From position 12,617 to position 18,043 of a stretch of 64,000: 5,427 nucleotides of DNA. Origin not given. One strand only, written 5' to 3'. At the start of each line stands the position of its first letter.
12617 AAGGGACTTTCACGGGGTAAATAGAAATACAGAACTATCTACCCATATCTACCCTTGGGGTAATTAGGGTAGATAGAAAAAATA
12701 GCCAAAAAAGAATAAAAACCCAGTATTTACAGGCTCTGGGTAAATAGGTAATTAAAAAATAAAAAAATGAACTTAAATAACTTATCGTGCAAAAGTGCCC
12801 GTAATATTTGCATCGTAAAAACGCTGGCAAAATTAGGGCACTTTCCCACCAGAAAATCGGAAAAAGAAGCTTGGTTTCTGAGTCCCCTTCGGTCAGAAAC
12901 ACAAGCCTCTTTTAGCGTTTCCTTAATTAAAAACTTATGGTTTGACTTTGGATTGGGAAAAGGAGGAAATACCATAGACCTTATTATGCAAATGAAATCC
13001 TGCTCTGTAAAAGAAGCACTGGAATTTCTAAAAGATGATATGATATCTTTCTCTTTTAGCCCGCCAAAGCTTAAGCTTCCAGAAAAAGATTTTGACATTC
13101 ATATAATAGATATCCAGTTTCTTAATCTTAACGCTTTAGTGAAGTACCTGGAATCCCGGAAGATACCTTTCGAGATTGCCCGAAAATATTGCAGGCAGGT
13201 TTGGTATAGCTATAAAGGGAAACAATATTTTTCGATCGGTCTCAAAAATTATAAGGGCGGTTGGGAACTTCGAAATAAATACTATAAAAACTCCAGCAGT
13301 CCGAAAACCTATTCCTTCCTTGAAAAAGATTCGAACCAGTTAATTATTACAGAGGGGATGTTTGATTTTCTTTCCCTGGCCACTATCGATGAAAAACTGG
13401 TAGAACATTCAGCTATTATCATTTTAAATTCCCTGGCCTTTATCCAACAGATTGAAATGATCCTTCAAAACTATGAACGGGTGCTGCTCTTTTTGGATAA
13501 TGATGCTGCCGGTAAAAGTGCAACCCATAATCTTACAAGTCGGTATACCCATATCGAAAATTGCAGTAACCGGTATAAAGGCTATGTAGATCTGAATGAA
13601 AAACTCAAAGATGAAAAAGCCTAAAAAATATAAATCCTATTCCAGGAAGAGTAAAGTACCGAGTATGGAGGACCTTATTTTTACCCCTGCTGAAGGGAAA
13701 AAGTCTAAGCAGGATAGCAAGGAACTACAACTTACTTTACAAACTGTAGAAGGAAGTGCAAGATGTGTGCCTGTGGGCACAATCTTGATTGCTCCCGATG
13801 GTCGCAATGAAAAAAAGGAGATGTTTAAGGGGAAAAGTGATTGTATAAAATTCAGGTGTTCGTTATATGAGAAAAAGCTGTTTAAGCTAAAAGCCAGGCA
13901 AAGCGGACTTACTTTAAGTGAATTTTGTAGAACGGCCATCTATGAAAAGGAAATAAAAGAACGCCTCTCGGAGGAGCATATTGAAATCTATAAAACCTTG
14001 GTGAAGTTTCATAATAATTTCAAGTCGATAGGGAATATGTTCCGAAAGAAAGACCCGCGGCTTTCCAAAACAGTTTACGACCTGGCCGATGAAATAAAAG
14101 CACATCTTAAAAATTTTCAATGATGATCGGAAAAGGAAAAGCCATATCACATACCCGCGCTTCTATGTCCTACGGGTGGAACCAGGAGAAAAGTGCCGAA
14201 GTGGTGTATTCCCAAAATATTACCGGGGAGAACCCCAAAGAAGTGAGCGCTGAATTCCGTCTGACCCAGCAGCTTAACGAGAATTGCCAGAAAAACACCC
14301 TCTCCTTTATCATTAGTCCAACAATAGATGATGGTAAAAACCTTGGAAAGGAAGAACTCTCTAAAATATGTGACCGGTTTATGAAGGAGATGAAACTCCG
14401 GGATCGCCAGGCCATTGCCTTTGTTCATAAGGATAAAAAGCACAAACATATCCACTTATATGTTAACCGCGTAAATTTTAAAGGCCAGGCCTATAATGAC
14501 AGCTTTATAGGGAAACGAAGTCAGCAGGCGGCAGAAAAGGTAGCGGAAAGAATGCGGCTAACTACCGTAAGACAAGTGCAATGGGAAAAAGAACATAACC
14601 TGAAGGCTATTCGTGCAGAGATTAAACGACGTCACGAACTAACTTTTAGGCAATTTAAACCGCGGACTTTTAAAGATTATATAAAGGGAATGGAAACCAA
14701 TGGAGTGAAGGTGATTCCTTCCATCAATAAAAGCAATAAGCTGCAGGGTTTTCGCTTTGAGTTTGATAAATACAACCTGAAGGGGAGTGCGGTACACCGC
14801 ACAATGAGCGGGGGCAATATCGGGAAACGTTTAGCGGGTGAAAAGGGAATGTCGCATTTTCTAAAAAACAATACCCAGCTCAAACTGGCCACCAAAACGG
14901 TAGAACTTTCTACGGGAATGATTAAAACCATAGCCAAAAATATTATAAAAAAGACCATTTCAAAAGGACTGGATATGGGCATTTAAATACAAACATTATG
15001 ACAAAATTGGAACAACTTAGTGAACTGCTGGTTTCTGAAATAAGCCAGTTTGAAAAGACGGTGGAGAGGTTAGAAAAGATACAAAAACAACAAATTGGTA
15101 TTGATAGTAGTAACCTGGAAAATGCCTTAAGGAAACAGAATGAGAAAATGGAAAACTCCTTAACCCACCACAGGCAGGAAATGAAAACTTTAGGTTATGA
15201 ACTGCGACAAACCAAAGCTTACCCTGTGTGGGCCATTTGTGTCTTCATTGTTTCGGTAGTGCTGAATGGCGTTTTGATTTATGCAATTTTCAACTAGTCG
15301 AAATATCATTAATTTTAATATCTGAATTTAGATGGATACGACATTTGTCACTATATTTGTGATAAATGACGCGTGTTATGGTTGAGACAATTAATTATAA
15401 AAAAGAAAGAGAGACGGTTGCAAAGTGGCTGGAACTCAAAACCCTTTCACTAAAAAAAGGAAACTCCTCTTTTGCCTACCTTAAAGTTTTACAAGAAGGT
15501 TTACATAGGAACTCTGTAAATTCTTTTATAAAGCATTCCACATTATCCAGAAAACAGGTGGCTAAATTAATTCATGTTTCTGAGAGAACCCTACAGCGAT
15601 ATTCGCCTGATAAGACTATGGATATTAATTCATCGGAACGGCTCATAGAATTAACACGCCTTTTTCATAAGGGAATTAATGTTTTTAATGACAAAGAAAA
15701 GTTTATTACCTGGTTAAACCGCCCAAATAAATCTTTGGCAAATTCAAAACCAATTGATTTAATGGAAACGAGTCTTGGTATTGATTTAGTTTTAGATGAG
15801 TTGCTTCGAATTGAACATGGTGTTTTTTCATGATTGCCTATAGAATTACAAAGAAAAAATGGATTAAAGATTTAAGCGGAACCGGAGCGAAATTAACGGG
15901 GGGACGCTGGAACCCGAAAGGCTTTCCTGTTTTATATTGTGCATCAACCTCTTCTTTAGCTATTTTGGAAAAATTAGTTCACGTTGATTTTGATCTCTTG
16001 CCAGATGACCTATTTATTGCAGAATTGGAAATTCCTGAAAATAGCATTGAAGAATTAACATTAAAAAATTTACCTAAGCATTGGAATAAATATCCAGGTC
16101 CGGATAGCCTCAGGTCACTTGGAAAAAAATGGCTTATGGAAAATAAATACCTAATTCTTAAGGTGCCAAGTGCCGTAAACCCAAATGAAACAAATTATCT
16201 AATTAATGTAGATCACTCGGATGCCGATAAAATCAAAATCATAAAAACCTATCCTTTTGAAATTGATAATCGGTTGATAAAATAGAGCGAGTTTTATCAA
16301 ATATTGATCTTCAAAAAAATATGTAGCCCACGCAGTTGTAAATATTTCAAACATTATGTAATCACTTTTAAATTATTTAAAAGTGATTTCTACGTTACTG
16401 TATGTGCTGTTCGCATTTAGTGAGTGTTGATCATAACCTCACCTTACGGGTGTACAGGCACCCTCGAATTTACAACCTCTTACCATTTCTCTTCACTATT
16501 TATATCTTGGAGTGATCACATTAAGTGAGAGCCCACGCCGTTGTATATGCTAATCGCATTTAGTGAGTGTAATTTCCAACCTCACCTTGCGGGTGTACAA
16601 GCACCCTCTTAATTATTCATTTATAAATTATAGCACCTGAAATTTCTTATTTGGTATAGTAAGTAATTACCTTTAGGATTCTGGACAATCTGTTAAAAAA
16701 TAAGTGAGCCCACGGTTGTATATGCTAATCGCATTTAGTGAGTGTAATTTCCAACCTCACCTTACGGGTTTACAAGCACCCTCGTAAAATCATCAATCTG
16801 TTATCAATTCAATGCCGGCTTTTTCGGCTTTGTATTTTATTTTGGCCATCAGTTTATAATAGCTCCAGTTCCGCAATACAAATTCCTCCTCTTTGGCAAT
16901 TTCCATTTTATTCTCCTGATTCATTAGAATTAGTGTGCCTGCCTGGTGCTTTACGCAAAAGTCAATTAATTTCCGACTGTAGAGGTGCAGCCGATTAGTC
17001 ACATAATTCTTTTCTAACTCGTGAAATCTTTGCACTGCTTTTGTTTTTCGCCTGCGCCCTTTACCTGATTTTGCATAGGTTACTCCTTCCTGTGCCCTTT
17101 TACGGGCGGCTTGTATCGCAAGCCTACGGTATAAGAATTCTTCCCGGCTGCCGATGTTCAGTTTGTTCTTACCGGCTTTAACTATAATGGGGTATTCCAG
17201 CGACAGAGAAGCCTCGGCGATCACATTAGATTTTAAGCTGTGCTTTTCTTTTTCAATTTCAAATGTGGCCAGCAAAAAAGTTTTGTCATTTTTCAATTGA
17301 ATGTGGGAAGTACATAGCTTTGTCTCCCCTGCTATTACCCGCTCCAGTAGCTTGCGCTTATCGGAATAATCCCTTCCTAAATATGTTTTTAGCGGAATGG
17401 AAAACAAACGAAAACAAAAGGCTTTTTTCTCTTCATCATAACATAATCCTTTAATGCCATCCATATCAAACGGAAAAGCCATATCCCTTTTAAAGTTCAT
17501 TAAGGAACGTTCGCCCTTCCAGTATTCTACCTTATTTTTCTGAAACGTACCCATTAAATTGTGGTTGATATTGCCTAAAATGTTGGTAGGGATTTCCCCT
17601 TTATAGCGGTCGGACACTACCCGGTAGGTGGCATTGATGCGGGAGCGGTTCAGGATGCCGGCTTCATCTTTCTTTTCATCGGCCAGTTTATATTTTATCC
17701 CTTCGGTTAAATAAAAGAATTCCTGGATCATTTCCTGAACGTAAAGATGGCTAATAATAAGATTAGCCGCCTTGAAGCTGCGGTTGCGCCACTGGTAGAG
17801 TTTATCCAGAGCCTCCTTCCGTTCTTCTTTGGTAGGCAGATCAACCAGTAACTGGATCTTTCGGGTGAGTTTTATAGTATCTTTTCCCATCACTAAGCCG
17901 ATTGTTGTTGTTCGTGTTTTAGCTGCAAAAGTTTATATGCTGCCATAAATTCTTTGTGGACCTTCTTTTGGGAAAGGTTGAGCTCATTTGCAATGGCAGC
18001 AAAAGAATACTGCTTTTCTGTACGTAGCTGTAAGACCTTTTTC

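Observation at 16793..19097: RNA-guided transcription system: HTH <> ECF sigma - nuclease-dead Cas12f - guide RNAs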

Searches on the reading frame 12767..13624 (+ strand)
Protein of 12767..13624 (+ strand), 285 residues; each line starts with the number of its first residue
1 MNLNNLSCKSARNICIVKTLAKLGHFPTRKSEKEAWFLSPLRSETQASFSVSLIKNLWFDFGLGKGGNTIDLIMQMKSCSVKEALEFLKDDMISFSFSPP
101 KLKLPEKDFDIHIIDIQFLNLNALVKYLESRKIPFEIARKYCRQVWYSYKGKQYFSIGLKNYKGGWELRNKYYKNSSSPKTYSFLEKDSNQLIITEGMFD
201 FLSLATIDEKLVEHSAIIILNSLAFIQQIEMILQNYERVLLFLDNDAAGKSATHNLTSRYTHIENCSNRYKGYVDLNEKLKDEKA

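Call 36: search_protein_families(library=pfam, proteins=[window:12767-13624:+], max_evalue=0.0001)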
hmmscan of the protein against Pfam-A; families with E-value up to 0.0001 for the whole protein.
window:12767-13624:+ (285 aa): 4 families
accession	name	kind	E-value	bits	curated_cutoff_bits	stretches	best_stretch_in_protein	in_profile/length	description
PF13155.12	Toprim_2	-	2.2e-12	47.6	22.1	1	193-279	1-87/88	Toprim-like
PF01807.25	Zn_ribbon_DnaG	-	2.8e-08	33.9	24.9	1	29-91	26-88/98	CHC2 zinc finger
PF13362.12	Toprim_3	-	5.5e-07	30.4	27.2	1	192-262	2-69/95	Toprim domain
PF01751.28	Toprim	-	4.9e-05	23.9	23.1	0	191-257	1-77/96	Toprim domain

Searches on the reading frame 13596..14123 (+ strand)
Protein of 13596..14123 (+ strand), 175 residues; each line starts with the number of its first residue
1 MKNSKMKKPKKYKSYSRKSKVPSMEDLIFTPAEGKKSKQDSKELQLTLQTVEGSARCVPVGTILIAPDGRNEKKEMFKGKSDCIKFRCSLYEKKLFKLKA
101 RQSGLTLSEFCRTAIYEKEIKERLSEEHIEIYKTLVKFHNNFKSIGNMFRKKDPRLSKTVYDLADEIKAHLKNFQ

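Call 36: search_protein_families(library=pfam, proteins=[window:13596-14123:+], max_evalue=0.0001)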
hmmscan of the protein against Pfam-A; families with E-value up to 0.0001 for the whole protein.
window:13596-14123:+ (175 aa): 2 families
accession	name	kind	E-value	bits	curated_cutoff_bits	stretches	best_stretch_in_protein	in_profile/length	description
PF21983.2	NikA-like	-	1.9e-18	66.8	27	1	80-148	3-71/72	Mobilization protein NikA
PF19807.5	DUF6290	-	1.4e-05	25.6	27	0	84-118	4-38/72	Family of unknown function (DUF6290)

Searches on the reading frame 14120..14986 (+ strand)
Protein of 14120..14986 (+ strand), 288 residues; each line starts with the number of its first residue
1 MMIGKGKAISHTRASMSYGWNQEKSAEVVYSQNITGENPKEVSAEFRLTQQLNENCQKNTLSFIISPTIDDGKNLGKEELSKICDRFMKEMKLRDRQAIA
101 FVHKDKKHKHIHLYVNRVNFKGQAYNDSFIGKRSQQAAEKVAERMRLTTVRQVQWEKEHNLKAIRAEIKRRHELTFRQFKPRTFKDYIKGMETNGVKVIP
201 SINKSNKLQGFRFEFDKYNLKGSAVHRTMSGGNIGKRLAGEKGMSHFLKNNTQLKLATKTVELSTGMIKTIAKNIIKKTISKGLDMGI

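Call 36: search_protein_families(library=pfam, proteins=[window:14120-14986:+], max_evalue=0.0001)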
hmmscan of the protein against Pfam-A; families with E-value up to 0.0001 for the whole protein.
window:14120-14986:+ (288 aa): 1 family
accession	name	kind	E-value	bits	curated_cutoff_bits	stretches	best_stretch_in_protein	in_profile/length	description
PF03432.20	Relaxase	-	2.3e-30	106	24.6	1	18-146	1-131/132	MobA/VirD2-like, nuclease domain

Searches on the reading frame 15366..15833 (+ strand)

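Call 3: search_protein_families(library=pfam, proteins=[window:15366-15833:+], max_evalue=1)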
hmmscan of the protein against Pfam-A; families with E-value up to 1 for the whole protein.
window:15366-15833:+ (155 aa): 10 families
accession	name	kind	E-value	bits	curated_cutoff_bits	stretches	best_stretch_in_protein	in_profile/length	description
PF09722.15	Xre_MbcA_ParS_C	-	5.2e-15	55.6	24.5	1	105-152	4-51/51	Antitoxin Xre/MbcA/ParS C-terminal toxin-binding domain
PF20432.4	Xre-like-HTH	-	1.2e-07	32.3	25.8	1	48-97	12-62/63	Antitoxin Xre-like helix-turn-helix domain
PF13079.11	DUF3916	-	0.046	13.9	22.3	1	80-135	60-117/151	Protein of unknown function (DUF3916)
PF01381.28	HTH_3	-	0.049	14.1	23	1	58-79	8-29/55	Helix-turn-helix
PF13384.12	HTH_23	-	0.053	13.8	24.6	1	60-78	18-36/50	Homeodomain-like domain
PF12728.13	HTH_17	-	0.065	13.9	27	1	60-79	2-21/51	Helix-turn-helix domain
PF13542.12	HTH_Tnp_ISL3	-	0.073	13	27.4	1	57-78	26-45/51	Helix-turn-helix domain of transposase family ISL3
PF24361.1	DUF7517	-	0.078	13.4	27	1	43-117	23-95/116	Domain of unknown function (DUF7517)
PF00376.29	MerR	-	0.16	12.3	28.2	1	63-79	3-19/38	MerR family regulatory protein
PF13560.12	HTH_31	-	0.23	12.2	27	1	59-79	14-34/64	Helix-turn-helix domain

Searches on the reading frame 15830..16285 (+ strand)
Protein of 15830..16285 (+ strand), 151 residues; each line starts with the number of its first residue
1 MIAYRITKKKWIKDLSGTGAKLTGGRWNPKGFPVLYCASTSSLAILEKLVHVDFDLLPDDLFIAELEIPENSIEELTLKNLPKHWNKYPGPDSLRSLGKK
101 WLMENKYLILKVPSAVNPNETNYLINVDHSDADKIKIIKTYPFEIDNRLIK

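Call 3: search_protein_families(library=pfam, proteins=[window:15830-16285:+], max_evalue=1)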
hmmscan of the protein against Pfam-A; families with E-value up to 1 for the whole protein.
window:15830-16285:+ (151 aa): 1 family
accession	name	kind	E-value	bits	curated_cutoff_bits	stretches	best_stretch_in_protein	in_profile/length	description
PF08808.17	RES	-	4.2e-28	98.8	23.2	1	3-146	2-157/157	RES domain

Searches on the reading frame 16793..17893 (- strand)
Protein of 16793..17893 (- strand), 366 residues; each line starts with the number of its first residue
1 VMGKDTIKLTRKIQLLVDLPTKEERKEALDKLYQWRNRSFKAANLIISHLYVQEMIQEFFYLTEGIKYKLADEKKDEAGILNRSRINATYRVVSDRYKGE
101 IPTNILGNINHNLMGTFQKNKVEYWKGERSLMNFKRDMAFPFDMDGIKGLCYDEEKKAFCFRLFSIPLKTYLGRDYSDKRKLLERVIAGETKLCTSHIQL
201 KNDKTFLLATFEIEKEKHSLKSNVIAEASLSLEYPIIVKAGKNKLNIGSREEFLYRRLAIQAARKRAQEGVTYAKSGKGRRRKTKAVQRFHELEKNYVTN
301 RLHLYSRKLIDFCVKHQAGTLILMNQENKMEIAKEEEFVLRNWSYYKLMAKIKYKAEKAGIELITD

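Call 3: search_protein_families(library=pfam, proteins=[window:16793-17893:-], max_evalue=1)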
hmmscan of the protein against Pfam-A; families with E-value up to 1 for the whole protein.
window:16793-17893:- (366 aa): 2 families
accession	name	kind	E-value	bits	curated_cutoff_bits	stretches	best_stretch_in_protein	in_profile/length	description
PF01385.25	OrfB_IS605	-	0.024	15.3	30.5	1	264-325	53-115/120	Probable transposase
PF07282.18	Cas12f1-like_TNB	-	0.2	12.2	26.3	1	345-364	1-20/60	Cas12f1-like, TNB domain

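Call 4: search_protein_families(library=ncbifam, proteins=[window:16793-17893:-], max_evalue=1)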
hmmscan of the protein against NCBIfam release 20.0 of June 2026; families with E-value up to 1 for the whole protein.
window:16793-17893:- (366 aa): 3 families
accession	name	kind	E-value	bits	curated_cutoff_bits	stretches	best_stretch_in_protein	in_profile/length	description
NF040570.1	guided_TnpB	subfamily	3e-16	59.7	100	1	97-364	65-338/389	RNA-guided endonuclease TnpB family protein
NF049972.1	CRISPR_Cas12f2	exception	7.1e-05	21.8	450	1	275-364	374-465/524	type V CRISPR-associated effector Cas12f2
TIGR01766.2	TIGR01766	domain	7.4e-05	23.2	32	1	294-364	1-74/82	IS200/IS605 family accessory protein TnpB-related protein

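Call 12: search_solved_structures(query=window:16793-17893:-, max_evalue=1, show_alignments=2)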
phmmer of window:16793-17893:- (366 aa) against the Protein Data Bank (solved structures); distinct sequences matched with E-value up to 1: 14.
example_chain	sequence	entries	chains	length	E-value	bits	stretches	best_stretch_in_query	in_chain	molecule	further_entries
9n9c_A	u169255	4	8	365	1.1e-184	616.4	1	2-364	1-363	Nuclease-deactivated Cas12f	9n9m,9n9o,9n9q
9nzr_A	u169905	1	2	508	6.3e-44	153.6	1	85-363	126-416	Cas12f Nuclease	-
9nzo_B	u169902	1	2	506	6.9e-44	153.5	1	85-363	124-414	Cas12f Effector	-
8hr5_A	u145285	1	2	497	1.8e-25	93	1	125-362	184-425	Transposase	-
7wju_A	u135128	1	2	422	3.6e-15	59.1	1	123-364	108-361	OrfB_Zn_ribbon domain-containing protein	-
8dzj_A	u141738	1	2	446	4.1e-15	58.9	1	123-364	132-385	OrfB_Zn_ribbon domain-containing protein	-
8j12_A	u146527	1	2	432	5.1e-15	58.6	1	123-364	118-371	Transposase IS605 OrfB C-terminal domain-containing protein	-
8j3r_A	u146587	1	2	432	1.6e-14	57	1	180-364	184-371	Transposase IS605 OrfB C-terminal domain-containing protein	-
8j1j_A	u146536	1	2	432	3.5e-14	55.8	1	122-364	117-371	Transposase IS605 OrfB C-terminal domain-containing protein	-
9nzp_A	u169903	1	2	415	2.9e-13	52.8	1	123-362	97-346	IS200/IS605 family element transposase accessory protein TnpB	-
9nzq_A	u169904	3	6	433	1.4e-10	44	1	93-364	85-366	Cas12f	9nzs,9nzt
9i8y_A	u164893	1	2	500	3.7e-10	42.6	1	260-364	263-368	CRISPR-associated endodeoxyribonuclease Cas12f1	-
7l48_A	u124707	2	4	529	0.00024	23.5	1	211-363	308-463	Cas12f | Cas12f1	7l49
7c7l_A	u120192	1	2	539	0.00028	23.3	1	210-363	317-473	CRISPR-associated protein Cas14a.1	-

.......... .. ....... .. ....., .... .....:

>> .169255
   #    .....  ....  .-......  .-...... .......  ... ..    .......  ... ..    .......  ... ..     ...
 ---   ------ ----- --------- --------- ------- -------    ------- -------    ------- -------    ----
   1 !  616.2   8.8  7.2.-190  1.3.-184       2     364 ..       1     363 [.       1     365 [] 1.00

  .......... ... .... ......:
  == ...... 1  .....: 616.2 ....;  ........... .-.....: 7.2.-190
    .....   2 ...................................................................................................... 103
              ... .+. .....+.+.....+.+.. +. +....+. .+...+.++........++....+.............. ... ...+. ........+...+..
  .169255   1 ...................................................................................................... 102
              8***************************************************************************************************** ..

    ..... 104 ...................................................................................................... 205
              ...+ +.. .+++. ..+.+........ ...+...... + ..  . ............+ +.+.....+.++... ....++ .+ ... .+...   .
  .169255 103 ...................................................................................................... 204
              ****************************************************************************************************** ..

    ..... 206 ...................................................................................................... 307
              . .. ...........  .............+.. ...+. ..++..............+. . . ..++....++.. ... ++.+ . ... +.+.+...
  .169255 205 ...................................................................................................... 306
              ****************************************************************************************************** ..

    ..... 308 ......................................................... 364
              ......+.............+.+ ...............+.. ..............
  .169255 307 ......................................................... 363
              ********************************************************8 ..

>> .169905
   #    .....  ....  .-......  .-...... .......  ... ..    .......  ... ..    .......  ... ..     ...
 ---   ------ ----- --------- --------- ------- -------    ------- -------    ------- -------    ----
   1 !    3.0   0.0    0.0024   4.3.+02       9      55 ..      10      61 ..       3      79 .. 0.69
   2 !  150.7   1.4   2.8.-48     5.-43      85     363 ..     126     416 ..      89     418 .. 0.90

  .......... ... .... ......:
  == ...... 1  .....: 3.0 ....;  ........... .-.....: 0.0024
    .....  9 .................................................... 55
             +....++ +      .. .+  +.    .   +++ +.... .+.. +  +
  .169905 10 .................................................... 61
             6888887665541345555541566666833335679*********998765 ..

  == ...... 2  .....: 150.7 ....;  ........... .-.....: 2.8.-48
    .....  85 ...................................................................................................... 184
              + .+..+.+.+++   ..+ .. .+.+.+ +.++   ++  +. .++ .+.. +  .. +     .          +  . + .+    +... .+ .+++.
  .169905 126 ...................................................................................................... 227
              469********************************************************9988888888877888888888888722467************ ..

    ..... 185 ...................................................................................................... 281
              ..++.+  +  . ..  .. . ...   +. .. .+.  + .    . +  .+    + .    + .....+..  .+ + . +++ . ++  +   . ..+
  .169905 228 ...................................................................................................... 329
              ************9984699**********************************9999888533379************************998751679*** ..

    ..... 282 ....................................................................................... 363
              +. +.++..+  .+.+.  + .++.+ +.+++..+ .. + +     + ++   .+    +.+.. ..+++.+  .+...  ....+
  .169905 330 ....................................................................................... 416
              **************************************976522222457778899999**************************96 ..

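Call 29: find_related_loci(query=window:16793-17893:-, collection=genome_contigs, flank=3000)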
Query window:16793-17893:- (366 aa) in genome_contigs; peptide patterns used: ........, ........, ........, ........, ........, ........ (x = any residue, [..] = any of these).
97 stretches matched a pattern; 49 encode a relative of the query (tblastn E <= 1e-3); 47 distinct loci.
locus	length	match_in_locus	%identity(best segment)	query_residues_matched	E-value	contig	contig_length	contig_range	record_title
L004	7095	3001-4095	94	2-366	0e+0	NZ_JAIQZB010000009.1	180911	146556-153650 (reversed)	Salegentibacter lacus strain LM13S 9, whole genome shotgun sequence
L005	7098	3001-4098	93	1-366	0e+0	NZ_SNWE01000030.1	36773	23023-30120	Salegentibacter sp. 24 Ga0227226_130, whole genome shotgun sequence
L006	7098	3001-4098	85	1-366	0e+0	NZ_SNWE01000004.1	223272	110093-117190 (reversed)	Salegentibacter sp. 24 Ga0227226_104, whole genome shotgun sequence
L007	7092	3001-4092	84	2-365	0e+0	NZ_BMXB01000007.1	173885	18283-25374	Salinimicrobium marinum strain KCTC 12719 sequence07, whole genome shotgun sequence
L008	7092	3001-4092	84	2-365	0e+0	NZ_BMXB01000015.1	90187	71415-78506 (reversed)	Salinimicrobium marinum strain KCTC 12719 sequence15, whole genome shotgun sequence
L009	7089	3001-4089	73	2-364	0e+0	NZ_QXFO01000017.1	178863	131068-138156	Flagellimonas taeanensis strain JCM 17757 300, whole genome shotgun sequence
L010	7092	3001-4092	73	2-365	0e+0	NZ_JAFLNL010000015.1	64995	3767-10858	Flagellimonas aurea strain BC31-1-A7 NODE_15_length_64995_cov_41.897093, whole genome shotgun sequence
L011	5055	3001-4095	74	2-366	0e+0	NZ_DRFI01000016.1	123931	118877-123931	MAG: Maribacter sp. isolate HyVt-319 HyVt-319_k145_228188, whole genome shotgun sequence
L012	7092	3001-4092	73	2-365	0e+0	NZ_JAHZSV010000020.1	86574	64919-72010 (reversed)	Flagellimonas abyssi strain W52 contig20, whole genome shotgun sequence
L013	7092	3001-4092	73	2-365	0e+0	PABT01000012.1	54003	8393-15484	MAG: Allomuricauda sp. isolate NAT111 MHASMcontig_843496, whole genome shotgun sequence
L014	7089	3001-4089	74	4-366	0e+0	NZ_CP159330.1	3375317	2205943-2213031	Christiangramia sp. LLG6405-1 chromosome, complete genome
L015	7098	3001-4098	75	1-366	0e+0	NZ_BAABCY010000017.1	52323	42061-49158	Snuella lapsa strain JCM 17111 sequence017, whole genome shotgun sequence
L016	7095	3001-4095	74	2-366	0e+0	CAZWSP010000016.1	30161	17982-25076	MAG TPA_asm: uncultured Antarcticibacterium sp. isolate SRP118108_co5_56 genome assembly, contig: NODE_1122_length_30161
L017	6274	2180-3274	75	2-366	0e+0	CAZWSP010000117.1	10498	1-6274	MAG TPA_asm: uncultured Antarcticibacterium sp. isolate SRP118108_co5_56 genome assembly, contig: NODE_7043_length_10498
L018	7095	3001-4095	74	2-366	0e+0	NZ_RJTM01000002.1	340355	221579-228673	Sinomicrobium pectinilyticum strain 5DNS001 Scaffold1_6, whole genome shotgun sequence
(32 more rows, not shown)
